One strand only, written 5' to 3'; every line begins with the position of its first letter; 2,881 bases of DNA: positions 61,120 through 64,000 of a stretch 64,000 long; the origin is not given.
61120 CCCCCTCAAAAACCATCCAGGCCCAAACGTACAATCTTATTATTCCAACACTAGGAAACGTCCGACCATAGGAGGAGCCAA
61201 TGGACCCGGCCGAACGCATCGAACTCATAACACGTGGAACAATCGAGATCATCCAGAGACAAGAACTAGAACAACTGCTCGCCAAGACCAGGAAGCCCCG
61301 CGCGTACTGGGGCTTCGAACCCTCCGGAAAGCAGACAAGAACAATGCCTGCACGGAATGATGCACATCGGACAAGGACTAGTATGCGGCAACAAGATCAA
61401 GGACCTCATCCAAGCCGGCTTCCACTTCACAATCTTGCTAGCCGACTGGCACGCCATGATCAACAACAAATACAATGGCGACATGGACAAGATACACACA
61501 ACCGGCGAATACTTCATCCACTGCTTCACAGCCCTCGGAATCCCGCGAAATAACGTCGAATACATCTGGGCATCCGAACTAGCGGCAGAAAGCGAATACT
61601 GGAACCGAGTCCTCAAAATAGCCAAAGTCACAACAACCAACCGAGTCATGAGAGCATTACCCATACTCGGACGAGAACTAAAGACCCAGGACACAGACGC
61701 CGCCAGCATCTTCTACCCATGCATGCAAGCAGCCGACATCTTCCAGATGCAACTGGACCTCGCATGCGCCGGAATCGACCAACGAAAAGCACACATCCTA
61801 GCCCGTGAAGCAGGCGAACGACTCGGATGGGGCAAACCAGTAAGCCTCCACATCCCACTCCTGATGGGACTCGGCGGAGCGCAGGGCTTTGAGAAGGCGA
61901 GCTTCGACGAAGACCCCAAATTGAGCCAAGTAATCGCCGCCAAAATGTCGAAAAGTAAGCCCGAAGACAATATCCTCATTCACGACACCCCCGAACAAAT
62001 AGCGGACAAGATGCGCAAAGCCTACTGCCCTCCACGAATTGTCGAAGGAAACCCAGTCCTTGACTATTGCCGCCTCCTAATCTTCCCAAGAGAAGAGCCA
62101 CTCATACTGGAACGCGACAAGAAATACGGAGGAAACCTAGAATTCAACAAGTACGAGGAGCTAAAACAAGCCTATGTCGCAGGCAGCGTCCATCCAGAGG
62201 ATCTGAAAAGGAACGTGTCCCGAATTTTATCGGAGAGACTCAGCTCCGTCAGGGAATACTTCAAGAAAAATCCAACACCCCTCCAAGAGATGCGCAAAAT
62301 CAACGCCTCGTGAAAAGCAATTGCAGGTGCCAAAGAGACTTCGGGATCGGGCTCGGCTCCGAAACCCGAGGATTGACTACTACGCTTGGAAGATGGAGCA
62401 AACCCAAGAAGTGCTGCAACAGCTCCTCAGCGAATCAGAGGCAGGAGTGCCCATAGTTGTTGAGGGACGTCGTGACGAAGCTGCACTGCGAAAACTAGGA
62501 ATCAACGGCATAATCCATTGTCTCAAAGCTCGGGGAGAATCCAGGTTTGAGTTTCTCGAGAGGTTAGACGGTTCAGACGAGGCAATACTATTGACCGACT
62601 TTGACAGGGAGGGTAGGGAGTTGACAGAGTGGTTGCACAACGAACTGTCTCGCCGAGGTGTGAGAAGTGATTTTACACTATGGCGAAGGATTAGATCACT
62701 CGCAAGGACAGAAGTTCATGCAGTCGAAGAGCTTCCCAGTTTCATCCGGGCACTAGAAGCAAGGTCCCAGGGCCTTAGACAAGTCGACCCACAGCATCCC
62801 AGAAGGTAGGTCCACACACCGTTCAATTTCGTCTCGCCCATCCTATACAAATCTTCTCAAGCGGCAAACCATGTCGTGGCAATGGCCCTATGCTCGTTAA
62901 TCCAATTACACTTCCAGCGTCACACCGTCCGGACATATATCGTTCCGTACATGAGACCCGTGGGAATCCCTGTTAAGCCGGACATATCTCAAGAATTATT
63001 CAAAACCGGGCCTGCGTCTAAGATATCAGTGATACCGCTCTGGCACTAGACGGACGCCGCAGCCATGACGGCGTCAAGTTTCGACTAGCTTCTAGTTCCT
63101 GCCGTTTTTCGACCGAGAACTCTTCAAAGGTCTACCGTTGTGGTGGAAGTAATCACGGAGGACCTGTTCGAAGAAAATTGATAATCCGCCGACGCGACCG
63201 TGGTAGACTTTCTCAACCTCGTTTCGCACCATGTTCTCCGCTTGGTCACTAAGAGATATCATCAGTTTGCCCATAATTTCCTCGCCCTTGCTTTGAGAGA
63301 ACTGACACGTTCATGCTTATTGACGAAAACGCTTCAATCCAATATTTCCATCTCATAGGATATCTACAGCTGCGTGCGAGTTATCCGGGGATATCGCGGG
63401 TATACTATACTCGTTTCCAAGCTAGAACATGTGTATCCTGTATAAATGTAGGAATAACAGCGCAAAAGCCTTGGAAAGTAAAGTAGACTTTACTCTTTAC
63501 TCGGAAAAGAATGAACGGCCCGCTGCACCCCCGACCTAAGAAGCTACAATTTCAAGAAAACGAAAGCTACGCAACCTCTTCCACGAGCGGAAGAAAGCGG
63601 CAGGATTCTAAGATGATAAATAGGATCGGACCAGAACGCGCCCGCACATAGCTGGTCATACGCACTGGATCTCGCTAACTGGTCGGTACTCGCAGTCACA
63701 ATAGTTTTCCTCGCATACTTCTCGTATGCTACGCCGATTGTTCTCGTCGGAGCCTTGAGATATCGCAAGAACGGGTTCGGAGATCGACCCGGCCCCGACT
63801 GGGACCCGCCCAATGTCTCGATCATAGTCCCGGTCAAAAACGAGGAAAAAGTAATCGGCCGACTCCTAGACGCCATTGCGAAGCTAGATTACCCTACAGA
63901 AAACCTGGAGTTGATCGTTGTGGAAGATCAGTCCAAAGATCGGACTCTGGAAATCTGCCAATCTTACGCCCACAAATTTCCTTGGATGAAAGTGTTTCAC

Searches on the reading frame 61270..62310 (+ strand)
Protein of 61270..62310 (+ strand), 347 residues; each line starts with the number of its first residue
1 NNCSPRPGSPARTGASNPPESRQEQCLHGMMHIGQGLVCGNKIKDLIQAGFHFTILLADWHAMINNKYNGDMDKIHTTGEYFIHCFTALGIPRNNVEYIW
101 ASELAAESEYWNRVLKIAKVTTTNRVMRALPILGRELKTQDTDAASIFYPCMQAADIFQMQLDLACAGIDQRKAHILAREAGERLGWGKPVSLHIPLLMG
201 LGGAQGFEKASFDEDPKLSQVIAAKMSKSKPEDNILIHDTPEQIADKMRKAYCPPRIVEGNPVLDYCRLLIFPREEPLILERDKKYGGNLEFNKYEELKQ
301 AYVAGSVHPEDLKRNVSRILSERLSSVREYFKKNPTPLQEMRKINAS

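Call 19: search_protein_families(library=pfam, proteins=[window:61270-62310:+], max_evalue=0.001)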
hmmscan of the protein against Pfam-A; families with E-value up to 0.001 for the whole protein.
window:61270-62310:+ (347 aa): 1 family
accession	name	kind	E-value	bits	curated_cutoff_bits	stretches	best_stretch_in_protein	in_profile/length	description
PF00579.31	tRNA-synt_1b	-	1.8e-38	133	21.1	1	29-324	16-291/292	tRNA synthetases class I (W and Y)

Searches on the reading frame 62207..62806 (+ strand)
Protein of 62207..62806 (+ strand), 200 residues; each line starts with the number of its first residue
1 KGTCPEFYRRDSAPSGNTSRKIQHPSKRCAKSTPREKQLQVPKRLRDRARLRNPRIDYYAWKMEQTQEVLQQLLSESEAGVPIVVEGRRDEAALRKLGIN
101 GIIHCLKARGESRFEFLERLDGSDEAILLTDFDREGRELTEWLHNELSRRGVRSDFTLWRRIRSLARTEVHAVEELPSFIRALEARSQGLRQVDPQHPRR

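Call 19: search_protein_families(library=pfam, proteins=[window:62207-62806:+], max_evalue=0.001)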
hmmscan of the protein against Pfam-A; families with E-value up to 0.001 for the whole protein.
window:62207-62806:+ (200 aa): 2 families
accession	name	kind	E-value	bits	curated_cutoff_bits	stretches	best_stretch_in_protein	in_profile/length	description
PF13662.12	Toprim_4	-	4.9e-07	30.3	25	1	83-153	4-80/85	Toprim domain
PF01751.28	Toprim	-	1.3e-06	29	23.1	1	83-148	3-85/96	Toprim domain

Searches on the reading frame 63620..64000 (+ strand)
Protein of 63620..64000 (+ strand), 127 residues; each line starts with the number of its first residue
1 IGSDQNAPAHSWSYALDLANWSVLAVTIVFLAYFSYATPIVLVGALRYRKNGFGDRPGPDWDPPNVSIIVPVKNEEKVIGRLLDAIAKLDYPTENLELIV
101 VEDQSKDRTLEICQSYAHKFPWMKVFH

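Call 19: search_protein_families(library=pfam, proteins=[window:63620-64000:+], max_evalue=0.001)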
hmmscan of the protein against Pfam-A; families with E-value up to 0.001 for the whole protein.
window:63620-64000:+ (127 aa): 3 families
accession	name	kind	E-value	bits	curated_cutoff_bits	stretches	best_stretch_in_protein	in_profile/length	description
PF00535.33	Glycos_transf_2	-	2.1e-13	51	23.3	1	67-125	1-57/168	Glycosyl transferase family 2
PF13641.12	Glyco_tranf_2_3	-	1.5e-07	32.1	27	1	64-122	1-57/230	Glycosyltransferase like family 2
PF03452.20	Anp1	-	0.00022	21.2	28.8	1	65-119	22-78/263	Anp1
